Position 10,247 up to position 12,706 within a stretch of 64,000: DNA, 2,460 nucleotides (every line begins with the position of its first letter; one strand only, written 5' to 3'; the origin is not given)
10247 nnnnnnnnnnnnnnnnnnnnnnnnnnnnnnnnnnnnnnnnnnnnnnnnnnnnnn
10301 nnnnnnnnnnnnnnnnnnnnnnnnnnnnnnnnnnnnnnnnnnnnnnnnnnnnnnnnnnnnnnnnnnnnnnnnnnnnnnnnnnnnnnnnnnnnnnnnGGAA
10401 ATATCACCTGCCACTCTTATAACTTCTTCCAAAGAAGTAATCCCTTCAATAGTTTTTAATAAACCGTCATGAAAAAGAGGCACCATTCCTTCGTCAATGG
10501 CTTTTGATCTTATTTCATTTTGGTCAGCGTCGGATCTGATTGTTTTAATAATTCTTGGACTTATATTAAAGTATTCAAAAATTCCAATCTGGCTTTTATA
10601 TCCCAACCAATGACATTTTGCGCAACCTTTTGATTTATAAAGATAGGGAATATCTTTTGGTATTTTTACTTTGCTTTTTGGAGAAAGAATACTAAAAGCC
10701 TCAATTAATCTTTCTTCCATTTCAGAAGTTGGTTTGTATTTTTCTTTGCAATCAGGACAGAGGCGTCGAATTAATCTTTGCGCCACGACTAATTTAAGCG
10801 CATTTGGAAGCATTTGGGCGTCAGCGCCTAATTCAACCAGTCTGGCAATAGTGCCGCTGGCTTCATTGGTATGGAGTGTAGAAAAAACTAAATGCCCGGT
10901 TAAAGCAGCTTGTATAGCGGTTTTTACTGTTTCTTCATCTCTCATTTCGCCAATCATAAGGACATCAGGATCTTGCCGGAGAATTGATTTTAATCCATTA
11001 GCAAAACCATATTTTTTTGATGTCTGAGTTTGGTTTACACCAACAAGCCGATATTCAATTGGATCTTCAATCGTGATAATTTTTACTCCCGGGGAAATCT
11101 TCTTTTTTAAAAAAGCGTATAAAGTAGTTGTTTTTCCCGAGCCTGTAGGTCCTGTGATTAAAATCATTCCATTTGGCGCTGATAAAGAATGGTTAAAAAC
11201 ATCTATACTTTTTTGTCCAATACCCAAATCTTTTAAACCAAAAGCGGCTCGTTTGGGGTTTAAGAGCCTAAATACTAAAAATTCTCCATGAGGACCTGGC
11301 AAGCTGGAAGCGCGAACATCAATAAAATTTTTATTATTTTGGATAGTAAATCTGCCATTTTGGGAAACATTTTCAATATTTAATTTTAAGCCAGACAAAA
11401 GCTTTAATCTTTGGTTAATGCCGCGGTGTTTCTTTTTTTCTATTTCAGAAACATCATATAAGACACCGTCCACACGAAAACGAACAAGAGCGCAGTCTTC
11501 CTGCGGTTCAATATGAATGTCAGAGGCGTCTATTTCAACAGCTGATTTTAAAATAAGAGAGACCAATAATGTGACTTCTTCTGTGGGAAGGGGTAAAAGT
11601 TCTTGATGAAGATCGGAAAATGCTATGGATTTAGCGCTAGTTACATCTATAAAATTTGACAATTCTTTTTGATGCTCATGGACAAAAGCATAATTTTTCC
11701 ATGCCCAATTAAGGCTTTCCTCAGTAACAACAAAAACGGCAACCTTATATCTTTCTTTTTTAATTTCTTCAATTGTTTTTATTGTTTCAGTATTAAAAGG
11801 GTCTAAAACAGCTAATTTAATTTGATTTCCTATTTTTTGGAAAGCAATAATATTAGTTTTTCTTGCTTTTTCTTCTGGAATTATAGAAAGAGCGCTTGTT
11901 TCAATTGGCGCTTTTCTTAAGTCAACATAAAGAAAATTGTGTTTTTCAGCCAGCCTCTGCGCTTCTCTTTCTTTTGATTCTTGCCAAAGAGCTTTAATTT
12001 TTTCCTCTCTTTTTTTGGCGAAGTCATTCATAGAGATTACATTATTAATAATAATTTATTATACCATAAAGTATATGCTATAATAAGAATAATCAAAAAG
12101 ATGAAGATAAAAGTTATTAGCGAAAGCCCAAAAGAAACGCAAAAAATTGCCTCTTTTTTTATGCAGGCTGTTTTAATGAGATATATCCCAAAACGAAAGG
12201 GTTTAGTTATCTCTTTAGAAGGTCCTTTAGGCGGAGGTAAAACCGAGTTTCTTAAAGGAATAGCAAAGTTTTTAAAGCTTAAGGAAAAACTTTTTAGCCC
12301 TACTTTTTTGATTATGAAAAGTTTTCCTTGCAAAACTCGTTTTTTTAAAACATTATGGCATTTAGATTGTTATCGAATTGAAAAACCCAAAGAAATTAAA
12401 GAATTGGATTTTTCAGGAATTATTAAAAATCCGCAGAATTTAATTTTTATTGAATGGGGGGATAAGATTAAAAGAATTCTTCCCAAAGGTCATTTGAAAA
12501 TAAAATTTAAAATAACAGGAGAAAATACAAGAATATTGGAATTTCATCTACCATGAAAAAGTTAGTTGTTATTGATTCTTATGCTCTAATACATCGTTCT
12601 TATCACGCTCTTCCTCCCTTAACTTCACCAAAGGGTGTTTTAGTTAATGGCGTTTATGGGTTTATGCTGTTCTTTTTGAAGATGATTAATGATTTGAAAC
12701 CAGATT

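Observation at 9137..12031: Covalently duplicated PilB/GspE secretion ATPase (two complete motor modules in one 964-aa polypeptide)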

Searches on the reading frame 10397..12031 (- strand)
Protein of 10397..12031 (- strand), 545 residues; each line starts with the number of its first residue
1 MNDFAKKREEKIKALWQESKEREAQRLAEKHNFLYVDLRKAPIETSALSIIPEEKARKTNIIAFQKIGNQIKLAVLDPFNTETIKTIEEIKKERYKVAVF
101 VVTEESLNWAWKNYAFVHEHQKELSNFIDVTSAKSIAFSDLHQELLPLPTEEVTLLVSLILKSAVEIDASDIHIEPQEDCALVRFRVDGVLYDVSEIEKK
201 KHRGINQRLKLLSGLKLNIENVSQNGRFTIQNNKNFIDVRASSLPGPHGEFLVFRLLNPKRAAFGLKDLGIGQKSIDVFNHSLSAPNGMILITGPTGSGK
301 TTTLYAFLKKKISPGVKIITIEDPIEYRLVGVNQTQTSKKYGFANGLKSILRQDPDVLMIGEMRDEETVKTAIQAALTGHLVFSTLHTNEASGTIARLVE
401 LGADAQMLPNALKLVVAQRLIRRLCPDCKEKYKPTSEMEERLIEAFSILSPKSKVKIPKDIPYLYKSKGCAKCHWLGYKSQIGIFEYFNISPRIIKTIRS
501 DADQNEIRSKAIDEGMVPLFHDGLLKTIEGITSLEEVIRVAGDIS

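Call 83: search_protein_families(library=ncbifam, proteins=[window:10397-12031:-], max_evalue=1e-40)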
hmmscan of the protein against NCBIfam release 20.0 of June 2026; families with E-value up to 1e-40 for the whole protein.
window:10397-12031:- (545 aa): 6 families
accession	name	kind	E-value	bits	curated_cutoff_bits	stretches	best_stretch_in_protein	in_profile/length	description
TIGR02533.1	type_II_gspE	equivalog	5.9e-130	434.2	630.25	1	51-540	4-485/486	type II secretion system ATPase GspE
TIGR02538.1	type_IV_pilB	equivalog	2.9e-129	432.3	675.65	1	22-541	45-562/564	type IV-A pilus assembly ATPase PilB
NF053534.1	T4PilAsmATPsTfpB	equivalog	8.6e-113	377.7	850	1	24-541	69-582/584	type IV pilus assembly ATPase TfpB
NF007755.0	PRK10436.1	equivalog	2.9e-112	375.7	617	1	150-543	82-461/465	type II secretion system protein GspE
NF041000.1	ATPase_ComGA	equivalog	3e-69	233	300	1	160-422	3-266/267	competence type IV pilus ATPase ComGA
TIGR01420.1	pilT_fam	subfamily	2e-49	168.6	319.1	1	160-423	5-270/343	PilT/PilU family type 4a pilus ATPase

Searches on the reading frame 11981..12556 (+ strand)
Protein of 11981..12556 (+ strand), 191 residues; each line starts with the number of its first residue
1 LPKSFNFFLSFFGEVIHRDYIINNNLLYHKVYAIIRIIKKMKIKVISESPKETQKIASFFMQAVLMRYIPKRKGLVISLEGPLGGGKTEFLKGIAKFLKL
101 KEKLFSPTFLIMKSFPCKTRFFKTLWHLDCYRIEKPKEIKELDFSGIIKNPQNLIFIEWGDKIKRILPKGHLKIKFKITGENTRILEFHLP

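Call 17: search_protein_families(library=pfam, proteins=[window:11981-12556:+], max_evalue=1e-8)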
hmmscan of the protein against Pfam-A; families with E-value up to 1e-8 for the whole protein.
window:11981-12556:+ (191 aa): 1 family
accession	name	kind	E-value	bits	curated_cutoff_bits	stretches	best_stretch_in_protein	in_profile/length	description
PF02367.23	TsaE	-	3.5e-28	98.6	26.6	1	48-184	2-126/128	Threonylcarbamoyl adenosine biosynthesis protein TsaE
